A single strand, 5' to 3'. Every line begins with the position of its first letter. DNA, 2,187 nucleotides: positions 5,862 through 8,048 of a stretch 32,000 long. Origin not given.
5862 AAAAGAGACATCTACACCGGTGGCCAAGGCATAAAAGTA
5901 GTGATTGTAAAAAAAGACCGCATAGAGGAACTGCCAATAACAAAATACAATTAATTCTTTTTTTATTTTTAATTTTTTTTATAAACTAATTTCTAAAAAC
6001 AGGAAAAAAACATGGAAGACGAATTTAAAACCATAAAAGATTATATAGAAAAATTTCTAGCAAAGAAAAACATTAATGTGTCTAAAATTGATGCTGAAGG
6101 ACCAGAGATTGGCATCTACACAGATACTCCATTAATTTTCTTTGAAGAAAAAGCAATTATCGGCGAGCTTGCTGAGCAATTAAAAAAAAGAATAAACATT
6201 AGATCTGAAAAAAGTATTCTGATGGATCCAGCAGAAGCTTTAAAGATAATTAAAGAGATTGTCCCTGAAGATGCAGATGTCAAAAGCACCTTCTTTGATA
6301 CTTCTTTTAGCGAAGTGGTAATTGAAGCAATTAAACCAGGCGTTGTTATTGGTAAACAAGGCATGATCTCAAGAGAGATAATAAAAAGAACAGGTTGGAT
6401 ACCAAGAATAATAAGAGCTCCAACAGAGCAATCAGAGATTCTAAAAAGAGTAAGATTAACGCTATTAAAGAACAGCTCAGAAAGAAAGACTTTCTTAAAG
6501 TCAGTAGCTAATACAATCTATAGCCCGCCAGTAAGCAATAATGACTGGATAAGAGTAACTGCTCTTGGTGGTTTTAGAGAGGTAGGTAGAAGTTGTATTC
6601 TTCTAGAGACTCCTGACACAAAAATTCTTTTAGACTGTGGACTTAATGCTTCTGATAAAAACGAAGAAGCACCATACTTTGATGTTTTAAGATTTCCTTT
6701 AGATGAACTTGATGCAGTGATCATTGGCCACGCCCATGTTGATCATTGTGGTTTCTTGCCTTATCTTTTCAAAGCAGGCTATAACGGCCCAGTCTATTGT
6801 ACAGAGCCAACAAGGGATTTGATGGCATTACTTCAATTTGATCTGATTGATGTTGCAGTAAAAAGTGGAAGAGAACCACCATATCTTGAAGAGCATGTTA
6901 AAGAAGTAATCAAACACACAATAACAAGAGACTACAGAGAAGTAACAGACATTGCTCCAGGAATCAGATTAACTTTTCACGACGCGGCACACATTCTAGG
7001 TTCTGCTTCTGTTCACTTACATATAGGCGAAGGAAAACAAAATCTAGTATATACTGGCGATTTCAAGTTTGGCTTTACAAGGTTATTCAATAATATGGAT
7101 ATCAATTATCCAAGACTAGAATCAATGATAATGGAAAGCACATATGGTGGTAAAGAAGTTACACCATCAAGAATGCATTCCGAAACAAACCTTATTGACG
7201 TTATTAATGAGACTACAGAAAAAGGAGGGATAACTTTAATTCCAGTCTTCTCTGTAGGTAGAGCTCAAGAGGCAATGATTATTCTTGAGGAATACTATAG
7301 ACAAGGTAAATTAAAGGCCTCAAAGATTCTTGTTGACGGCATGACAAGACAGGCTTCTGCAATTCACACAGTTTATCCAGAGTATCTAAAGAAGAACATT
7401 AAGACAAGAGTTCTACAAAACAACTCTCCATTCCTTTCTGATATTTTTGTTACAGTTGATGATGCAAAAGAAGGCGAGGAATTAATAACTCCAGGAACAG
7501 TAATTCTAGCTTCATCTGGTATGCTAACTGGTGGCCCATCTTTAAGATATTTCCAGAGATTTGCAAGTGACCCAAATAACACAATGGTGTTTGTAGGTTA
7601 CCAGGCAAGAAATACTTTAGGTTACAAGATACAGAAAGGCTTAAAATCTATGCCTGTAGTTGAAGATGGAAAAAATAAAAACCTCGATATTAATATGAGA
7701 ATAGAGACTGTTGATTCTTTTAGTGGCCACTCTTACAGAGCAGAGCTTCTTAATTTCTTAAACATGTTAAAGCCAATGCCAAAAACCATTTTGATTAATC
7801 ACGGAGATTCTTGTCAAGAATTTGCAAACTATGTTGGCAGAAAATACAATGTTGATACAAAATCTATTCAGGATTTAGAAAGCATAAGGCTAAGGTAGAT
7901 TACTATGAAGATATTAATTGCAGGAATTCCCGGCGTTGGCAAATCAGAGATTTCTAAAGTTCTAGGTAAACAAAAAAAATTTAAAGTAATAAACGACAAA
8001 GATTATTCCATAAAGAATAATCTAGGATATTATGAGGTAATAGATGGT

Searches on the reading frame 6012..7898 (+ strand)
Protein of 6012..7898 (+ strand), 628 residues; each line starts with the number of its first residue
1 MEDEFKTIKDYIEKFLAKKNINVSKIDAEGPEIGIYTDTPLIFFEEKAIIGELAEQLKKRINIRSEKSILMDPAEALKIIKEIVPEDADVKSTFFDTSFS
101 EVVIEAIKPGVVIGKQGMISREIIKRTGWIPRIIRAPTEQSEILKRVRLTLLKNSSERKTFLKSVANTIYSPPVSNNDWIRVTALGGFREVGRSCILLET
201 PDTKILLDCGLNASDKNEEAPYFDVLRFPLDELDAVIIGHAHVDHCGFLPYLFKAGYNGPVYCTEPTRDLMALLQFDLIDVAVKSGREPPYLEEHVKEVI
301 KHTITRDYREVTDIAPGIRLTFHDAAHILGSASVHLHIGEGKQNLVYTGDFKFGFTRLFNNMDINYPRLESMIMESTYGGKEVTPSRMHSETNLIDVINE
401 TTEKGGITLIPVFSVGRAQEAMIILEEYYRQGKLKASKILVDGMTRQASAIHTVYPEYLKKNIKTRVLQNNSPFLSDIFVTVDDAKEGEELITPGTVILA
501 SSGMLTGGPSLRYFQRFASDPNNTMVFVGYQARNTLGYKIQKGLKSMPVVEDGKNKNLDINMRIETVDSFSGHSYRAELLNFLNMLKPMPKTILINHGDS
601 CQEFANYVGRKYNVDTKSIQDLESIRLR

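Call 83: list_cluster_members(proteins=[window:6012-7898:+, window:5313-5954:+, window:27030-28523:+, window:14929-16707:-, window:19464-20180:+, window:21425-23362:-])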
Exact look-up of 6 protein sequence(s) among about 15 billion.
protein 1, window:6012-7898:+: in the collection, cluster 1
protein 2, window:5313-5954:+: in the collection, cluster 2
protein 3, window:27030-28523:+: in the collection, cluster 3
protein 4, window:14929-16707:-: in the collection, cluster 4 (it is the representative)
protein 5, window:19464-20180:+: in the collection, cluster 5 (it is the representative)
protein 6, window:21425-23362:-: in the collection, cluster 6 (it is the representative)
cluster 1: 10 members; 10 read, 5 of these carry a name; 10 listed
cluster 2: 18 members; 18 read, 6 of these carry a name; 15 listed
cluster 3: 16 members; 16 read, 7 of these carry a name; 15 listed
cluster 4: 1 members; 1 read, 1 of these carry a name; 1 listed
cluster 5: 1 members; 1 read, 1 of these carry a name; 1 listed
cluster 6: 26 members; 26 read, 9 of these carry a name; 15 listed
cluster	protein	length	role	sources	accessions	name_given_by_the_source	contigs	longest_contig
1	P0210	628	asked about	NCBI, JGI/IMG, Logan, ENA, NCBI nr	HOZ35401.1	MAG TPA: beta-CASP ribonuclease aCPSF1 [archaeon] | uncharacterized protein | beta-CASP ribonuclease aCPSF1 [archaeon]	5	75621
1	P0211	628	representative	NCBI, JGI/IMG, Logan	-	uncharacterized protein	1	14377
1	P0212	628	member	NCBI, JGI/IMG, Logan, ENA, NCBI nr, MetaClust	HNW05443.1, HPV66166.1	MAG TPA: beta-CASP ribonuclease aCPSF1 [archaeon] | beta-CASP ribonuclease aCPSF1 [archaeon] | \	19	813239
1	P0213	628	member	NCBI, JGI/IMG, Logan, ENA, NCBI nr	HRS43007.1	MAG TPA: beta-CASP ribonuclease aCPSF1 [Candidatus Diapherotrites archaeon] | KH/beta-lactamase-domain protein | beta-CASP ribonuclease aCPSF1 [Candidatus Diapherotrites archaeon]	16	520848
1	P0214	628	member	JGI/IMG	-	uncharacterized protein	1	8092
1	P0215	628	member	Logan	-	-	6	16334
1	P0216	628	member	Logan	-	-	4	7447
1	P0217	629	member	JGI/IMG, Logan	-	-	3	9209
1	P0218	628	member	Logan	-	-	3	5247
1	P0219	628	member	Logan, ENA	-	-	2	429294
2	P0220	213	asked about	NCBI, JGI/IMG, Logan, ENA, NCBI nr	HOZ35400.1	MAG TPA: proteasome subunit beta [archaeon] | proteasome beta subunit | proteasome subunit beta [archaeon]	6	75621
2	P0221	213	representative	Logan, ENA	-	-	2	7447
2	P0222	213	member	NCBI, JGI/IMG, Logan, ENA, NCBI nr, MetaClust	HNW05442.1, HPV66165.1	MAG TPA: proteasome subunit beta [archaeon] | proteasome subunit beta [archaeon] | \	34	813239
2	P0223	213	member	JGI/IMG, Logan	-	proteasome beta subunit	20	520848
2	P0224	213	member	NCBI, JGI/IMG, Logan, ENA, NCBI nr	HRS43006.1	MAG TPA: proteasome subunit beta [Candidatus Diapherotrites archaeon] | proteasome subunit beta [Candidatus Diapherotrites archaeon]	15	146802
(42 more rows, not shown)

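Call 84: find_encoding_contigs(protein=P0212, flank=8000, max_places=10)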
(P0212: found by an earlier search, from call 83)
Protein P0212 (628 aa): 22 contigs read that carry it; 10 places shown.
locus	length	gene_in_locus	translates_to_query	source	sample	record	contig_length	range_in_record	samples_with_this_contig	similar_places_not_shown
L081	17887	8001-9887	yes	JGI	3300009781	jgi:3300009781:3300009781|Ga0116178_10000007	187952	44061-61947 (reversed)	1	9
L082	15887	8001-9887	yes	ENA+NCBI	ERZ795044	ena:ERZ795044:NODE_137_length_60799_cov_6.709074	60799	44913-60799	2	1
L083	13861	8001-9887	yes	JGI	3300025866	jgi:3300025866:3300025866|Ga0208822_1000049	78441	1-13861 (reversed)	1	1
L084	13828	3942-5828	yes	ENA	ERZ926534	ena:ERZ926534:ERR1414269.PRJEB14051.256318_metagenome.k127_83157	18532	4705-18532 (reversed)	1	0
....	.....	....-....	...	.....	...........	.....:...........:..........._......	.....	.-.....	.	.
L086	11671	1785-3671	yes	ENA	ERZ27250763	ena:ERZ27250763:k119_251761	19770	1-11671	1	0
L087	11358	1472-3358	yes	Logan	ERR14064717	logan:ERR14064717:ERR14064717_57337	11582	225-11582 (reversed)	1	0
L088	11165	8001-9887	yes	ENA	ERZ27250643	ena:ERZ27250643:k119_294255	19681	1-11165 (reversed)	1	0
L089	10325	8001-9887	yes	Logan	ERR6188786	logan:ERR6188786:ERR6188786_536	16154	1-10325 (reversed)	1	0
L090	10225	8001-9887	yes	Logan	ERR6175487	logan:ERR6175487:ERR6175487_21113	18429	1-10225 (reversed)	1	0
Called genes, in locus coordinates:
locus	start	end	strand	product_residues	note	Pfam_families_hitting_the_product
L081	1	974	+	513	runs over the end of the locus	PF01935:DUF87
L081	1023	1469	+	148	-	PF00156:Pribosyltran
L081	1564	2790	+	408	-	PF03463:eRF1_1, PF18854:baeRF_family10, PF03464:eRF1_2, PF18859:acVLRF1, PF03465:eRF1_3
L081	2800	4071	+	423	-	PF01142:TruD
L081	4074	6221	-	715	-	PF00270:DEAD, PF04851:ResIII, PF00271:Helicase_C, PF21280:Helicase_dom4_arc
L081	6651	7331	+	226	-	PF22199:FKBP26_IF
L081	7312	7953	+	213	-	PF00227:Proteasome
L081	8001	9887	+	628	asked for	PF17214:KH_TffA, PF00753:Lactamase_B, PF16661:Lactamase_B_6, PF23023:Anti-Pycsar_Apyc1, PF12706:Lactamase_B_2 (weak), PF10996:Beta-Casp, PF07521:RMMBL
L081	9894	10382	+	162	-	PF13238:AAA_18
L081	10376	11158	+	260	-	-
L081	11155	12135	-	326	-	PF01866:Diphthamide_syn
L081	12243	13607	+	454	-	PF01909:NTP_transf_2, PF09249:tRNA_NucTransf2, PF21133:CAA_C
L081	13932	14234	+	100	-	PF00736:EF1_GNE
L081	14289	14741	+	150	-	-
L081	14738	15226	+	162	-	-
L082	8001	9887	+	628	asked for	PF17214:KH_TffA, PF00753:Lactamase_B, PF16661:Lactamase_B_6, PF23023:Anti-Pycsar_Apyc1, PF12706:Lactamase_B_2 (weak), PF10996:Beta-Casp, PF07521:RMMBL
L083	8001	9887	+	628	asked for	PF17214:KH_TffA, PF00753:Lactamase_B, PF16661:Lactamase_B_6, PF23023:Anti-Pycsar_Apyc1, PF12706:Lactamase_B_2 (weak), PF10996:Beta-Casp, PF07521:RMMBL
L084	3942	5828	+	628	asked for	PF17214:KH_TffA, PF00753:Lactamase_B, PF16661:Lactamase_B_6, PF23023:Anti-Pycsar_Apyc1, PF12706:Lactamase_B_2 (weak), PF10996:Beta-Casp, PF07521:RMMBL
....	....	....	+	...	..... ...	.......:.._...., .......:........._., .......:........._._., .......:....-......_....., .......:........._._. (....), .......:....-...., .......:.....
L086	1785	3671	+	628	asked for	PF17214:KH_TffA, PF00753:Lactamase_B, PF16661:Lactamase_B_6, PF23023:Anti-Pycsar_Apyc1, PF12706:Lactamase_B_2 (weak), PF10996:Beta-Casp, PF07521:RMMBL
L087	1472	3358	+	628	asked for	PF17214:KH_TffA, PF00753:Lactamase_B, PF16661:Lactamase_B_6, PF23023:Anti-Pycsar_Apyc1, PF12706:Lactamase_B_2 (weak), PF10996:Beta-Casp, PF07521:RMMBL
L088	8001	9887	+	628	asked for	PF17214:KH_TffA, PF00753:Lactamase_B, PF16661:Lactamase_B_6, PF23023:Anti-Pycsar_Apyc1, PF12706:Lactamase_B_2 (weak), PF10996:Beta-Casp, PF07521:RMMBL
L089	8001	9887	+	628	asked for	PF17214:KH_TffA, PF00753:Lactamase_B, PF16661:Lactamase_B_6, PF23023:Anti-Pycsar_Apyc1, PF12706:Lactamase_B_2 (weak), PF10996:Beta-Casp, PF07521:RMMBL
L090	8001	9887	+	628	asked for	PF17214:KH_TffA, PF00753:Lactamase_B, PF16661:Lactamase_B_6, PF23023:Anti-Pycsar_Apyc1, PF12706:Lactamase_B_2 (weak), PF10996:Beta-Casp, PF07521:RMMBL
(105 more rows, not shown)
